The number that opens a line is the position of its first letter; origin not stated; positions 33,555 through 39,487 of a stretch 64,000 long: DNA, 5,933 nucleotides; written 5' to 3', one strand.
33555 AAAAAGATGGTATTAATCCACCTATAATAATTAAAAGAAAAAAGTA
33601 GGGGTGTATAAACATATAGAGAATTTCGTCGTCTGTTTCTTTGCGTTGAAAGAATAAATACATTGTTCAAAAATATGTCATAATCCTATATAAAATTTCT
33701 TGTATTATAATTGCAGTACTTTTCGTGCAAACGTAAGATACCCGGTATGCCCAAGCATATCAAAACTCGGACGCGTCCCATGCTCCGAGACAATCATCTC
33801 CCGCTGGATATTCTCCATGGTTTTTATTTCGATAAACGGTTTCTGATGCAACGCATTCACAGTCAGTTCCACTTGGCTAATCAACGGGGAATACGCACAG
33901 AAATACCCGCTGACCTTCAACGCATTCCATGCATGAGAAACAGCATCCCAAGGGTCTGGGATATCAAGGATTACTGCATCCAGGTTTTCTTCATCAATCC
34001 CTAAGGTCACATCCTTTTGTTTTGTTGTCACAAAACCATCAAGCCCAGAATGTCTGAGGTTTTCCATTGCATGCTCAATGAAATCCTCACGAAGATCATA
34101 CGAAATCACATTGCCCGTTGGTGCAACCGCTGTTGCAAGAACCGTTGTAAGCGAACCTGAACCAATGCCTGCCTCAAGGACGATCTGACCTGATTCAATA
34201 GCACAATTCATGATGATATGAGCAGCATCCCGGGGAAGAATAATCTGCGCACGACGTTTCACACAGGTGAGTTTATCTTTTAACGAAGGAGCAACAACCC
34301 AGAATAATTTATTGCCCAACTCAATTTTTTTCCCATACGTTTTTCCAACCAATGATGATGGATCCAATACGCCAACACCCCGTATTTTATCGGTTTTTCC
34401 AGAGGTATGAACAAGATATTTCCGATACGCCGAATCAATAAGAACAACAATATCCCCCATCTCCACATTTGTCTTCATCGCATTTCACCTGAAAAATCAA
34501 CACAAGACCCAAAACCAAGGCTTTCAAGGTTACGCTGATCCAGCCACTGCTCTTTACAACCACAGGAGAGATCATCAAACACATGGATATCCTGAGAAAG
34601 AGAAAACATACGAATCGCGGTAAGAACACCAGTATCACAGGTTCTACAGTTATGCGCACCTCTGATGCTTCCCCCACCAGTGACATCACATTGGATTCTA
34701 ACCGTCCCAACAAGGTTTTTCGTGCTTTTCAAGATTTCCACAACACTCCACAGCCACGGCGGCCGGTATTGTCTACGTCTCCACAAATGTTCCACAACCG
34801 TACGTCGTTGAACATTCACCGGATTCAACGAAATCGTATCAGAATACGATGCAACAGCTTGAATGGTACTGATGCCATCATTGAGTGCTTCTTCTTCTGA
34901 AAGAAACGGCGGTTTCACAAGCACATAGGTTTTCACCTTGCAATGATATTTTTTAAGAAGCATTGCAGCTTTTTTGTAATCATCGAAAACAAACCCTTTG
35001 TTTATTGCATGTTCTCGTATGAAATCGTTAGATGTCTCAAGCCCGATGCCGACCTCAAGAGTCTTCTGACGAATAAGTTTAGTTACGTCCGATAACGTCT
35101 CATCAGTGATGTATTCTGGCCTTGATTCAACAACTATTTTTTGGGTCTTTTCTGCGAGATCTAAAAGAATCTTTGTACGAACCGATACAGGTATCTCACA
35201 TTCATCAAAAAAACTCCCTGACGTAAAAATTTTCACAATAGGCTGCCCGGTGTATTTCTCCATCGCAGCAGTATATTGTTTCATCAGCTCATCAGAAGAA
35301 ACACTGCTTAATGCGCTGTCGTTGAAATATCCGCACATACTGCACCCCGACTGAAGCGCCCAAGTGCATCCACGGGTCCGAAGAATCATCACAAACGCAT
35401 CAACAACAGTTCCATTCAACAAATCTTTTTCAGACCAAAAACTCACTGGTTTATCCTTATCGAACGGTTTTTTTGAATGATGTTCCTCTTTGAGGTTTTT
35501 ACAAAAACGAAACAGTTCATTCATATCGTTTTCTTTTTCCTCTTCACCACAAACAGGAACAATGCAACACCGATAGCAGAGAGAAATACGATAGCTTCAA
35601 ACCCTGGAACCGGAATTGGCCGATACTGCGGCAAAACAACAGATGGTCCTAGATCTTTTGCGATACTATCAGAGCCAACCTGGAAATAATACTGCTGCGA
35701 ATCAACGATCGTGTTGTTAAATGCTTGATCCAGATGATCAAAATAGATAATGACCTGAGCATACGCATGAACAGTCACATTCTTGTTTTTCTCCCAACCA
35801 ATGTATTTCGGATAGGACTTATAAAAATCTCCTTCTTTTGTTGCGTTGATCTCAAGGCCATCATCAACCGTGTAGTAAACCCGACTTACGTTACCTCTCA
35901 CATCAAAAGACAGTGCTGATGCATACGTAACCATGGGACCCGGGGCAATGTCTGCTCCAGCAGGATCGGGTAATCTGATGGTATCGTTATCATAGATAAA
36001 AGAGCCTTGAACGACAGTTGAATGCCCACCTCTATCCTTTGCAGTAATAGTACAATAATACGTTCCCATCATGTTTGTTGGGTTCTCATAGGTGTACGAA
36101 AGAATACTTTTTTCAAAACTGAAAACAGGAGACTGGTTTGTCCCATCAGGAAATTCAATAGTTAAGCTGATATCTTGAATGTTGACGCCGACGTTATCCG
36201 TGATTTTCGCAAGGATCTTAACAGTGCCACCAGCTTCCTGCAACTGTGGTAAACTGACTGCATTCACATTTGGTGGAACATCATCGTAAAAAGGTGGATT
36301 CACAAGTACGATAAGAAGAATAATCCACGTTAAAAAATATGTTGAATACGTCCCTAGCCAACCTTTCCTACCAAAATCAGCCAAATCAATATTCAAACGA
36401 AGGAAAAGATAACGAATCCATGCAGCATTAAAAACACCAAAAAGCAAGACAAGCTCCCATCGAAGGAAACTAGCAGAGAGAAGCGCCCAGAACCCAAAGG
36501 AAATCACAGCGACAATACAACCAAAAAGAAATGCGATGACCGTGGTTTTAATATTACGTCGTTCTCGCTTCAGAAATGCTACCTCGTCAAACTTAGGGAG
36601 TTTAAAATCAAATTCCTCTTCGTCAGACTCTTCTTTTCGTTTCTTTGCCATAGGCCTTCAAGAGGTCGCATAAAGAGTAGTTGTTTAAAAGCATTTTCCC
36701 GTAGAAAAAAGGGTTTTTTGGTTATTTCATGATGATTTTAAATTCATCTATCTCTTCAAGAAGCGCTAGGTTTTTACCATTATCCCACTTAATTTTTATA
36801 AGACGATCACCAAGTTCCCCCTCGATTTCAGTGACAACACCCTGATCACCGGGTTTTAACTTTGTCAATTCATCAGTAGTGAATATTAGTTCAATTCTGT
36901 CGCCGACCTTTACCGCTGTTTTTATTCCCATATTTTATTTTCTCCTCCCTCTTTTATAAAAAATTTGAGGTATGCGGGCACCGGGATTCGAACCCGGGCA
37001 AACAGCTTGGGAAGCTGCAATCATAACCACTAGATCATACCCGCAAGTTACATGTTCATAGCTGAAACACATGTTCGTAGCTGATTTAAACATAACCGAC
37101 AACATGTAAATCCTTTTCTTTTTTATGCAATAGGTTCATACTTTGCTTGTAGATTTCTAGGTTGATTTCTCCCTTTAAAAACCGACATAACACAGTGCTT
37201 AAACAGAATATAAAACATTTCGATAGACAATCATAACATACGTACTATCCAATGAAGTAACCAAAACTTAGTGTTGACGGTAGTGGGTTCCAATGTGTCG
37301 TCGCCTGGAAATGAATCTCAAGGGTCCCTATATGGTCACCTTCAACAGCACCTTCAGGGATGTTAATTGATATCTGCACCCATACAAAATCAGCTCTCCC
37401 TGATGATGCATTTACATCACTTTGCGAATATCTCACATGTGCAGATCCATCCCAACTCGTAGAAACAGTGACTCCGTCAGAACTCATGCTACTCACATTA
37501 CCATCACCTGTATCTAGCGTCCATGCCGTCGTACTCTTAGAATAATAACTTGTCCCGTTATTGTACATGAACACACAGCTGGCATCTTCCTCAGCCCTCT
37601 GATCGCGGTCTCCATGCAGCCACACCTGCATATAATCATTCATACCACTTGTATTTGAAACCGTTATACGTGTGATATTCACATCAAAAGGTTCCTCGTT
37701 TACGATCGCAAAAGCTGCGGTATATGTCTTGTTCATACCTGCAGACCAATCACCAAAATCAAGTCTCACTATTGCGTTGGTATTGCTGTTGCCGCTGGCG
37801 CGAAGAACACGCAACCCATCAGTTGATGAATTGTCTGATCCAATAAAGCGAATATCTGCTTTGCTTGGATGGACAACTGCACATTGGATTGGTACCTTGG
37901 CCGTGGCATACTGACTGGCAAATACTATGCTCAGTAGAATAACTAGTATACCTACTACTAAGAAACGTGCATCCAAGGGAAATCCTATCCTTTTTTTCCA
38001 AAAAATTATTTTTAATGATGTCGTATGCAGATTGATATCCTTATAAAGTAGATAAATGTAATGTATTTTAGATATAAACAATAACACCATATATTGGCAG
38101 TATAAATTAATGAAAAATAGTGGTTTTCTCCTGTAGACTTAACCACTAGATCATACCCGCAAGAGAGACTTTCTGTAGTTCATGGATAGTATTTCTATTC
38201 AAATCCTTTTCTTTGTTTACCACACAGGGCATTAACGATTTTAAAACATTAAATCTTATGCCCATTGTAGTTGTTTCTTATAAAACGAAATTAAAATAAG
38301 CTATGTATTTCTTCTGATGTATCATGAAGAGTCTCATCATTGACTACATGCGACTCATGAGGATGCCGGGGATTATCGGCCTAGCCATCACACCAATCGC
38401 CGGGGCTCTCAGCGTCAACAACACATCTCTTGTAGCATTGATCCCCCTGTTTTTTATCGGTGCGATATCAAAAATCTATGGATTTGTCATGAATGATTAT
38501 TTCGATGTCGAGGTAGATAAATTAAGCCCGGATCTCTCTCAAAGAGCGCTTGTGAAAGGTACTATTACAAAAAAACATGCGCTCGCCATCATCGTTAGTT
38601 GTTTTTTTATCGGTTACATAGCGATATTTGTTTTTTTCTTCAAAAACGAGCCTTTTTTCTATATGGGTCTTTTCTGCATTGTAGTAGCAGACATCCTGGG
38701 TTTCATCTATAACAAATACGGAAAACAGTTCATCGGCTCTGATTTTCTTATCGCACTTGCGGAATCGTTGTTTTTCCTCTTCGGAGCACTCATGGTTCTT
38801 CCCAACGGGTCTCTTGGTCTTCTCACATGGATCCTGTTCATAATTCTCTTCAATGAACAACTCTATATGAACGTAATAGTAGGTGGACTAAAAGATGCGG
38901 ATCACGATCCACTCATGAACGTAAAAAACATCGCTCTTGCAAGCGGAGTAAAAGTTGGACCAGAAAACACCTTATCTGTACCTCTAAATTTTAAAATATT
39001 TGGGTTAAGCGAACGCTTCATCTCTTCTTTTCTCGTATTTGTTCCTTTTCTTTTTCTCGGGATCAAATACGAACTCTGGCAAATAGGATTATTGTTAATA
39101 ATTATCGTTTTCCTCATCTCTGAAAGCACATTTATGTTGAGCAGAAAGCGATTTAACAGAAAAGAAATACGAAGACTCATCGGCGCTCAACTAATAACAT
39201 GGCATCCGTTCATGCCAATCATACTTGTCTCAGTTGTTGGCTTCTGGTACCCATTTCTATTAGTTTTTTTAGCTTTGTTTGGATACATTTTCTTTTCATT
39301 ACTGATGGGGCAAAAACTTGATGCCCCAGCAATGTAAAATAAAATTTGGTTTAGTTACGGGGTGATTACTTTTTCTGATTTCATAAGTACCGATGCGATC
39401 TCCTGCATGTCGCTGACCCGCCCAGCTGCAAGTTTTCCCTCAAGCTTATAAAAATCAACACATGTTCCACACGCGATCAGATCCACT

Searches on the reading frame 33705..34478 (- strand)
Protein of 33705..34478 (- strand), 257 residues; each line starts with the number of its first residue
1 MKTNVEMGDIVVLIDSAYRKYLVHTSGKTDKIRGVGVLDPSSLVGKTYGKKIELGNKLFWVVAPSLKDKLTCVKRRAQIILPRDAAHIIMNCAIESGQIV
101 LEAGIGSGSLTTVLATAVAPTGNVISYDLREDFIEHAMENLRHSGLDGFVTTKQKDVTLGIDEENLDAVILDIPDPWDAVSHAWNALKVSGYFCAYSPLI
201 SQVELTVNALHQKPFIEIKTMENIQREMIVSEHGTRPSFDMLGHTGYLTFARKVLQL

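Call 21: search_protein_families(library=ncbifam, proteins=[window:33705-34478:-], max_evalue=0.001)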
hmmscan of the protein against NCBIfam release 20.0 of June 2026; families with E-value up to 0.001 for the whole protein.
window:33705-34478:- (257 aa): 20 families
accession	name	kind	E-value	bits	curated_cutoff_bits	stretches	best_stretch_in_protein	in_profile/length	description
TIGR04364.1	methyltran_FxLD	equivalog_domain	7.9e-08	31.8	320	1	85-186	71-170/394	methyltransferase, FxLD system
NF001453.0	PRK00312.1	equivalog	1.1e-07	31.7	188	1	75-168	59-149/217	protein-L-isoaspartate(D-aspartate) O-methyltransferase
NF041536.1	ArsM_DUF2284_UU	exception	7.4e-07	27.9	575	1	93-194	73-179/459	arsenite methyltransferase/DUF2284 domain selenoprotein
NF053511.1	tRNA_U34_MnmM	equivalog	1e-06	28.4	135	1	85-150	6-71/183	tRNA 5-(aminomethyl)-2-thiouridylate-methyltransferase MnmM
NF041537.1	ArsM_AhpD_UU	exception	1.5e-06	27.2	510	1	93-172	73-152/345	arsenite methyltransferase/AhpD domain selenoprotein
TIGR00080.1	pimt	equivalog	4.3e-06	26.7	159.05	1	80-163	61-143/216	protein-L-isoaspartate O-methyltransferase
NF001240.0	PRK00216.1-1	equivalog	5.2e-06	25.7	378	1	89-169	56-137/251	bifunctional demethylmenaquinone methyltransferase/2-methoxy-6-polyprenyl-1,4-benzoquinol methylase UbiE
NF008823.0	PRK11873.1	subfamily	1.1e-05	25.1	263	1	93-170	74-151/272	arsenite methyltransferase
NF010549.0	PRK13942.1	equivalog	1.4e-05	24.7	282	1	93-161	74-141/215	protein-L-isoaspartate O-methyltransferase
NF047649.1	MTase_UXPK_star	exception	2.1e-05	23.7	460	1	93-170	74-151/283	methyltransferase/UXPK-star double selenoprotein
NF043040.1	corrin_prot_MT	hypoth_equivalog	3.9e-05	23.2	180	1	89-170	34-115/216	corrinoid protein-associated methyltransferase CpaM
NF052510.1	methyltran_MpqE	exception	7.2e-05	22.3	335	1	91-170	41-121/234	methyl-plastoquinone biosynthesis methyltransferase MpqE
NF001080.0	PRK00121.2-2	equivalog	9.6e-05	21.7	132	1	97-200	47-151/224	tRNA (guanosine(46)-N7)-methyltransferase TrmB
TIGR02469.1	CbiT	equivalog_domain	0.0001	22.6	78.3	1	88-171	11-94/124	precorrin-6Y C5,15-methyltransferase (decarboxylating) subunit CbiT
NF011494.0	PRK14902.1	equivalog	0.00011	21.2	319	1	92-174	246-329/444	16S rRNA (cytosine(967)-C(5))-methyltransferase RsmB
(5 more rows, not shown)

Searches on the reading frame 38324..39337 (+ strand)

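Call 3: search_protein_families(library=ncbifam, proteins=[window:38324-39337:+], max_evalue=0.01)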
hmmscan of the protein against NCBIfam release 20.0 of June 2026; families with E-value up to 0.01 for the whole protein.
window:38324-39337:+ (337 aa): 12 families
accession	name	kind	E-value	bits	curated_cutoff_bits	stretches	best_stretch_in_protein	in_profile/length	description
NF009523.0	PRK12884.1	equivalog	5e-16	58.7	269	1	8-286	7-262/279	prenyltransferase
NF009521.0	PRK12882.1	equivalog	2.4e-08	33.6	296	1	8-267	8-248/280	geranylgeranylglycerol-phosphate geranylgeranyltransferase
TIGR01474.1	ubiA_proteo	equivalog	2.6e-08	33.7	275.45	1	9-211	5-205/282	4-hydroxybenzoate octaprenyltransferase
NF009522.0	PRK12883.1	equivalog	4.8e-07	29.5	353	1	16-176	19-168/279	geranylgeranylglycerol-phosphate geranylgeranyltransferase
NF035940.1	prenyl_rel_EboC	equivalog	1.8e-06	27.6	250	1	8-135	2-128/292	UbiA-like protein EboC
TIGR01475.1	ubiA_other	subfamily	3e-06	26.9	180.8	1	48-225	47-212/282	UbiA-like polyprenyltransferase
TIGR01473.1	cyoE_ctaB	equivalog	8e-06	25.8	210.3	1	7-176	2-168/281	heme o synthase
NF005742.0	PRK07566.1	equivalog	0.0015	17.7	313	1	36-129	65-149/315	chlorophyll synthase ChlG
NF003349.0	PRK04375.1-2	equivalog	0.0016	17.7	246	1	6-176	26-192/318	heme o synthase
NF009514.0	PRK12873.1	equivalog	0.0017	17.8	246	1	35-122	44-131/297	4-hydroxybenzoate polyprenyltransferase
NF009516.0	PRK12875.1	equivalog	0.0019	17.3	205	1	33-104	52-121/292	prenyltransferase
NF006088.0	PRK08238.1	equivalog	0.0062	15.2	351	1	49-102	241-292/482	UbiA family prenyltransferase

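Call 4: search_protein_families(library=pfam, proteins=[window:38324-39337:+], max_evalue=0.01)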
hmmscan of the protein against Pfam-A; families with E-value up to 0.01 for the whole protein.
window:38324-39337:+ (337 aa): 1 family
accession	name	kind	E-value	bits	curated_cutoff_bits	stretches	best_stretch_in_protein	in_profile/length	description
PF01040.23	UbiA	-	1.2e-16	61.2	34.2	1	33-262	16-224/250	UbiA prenyltransferase family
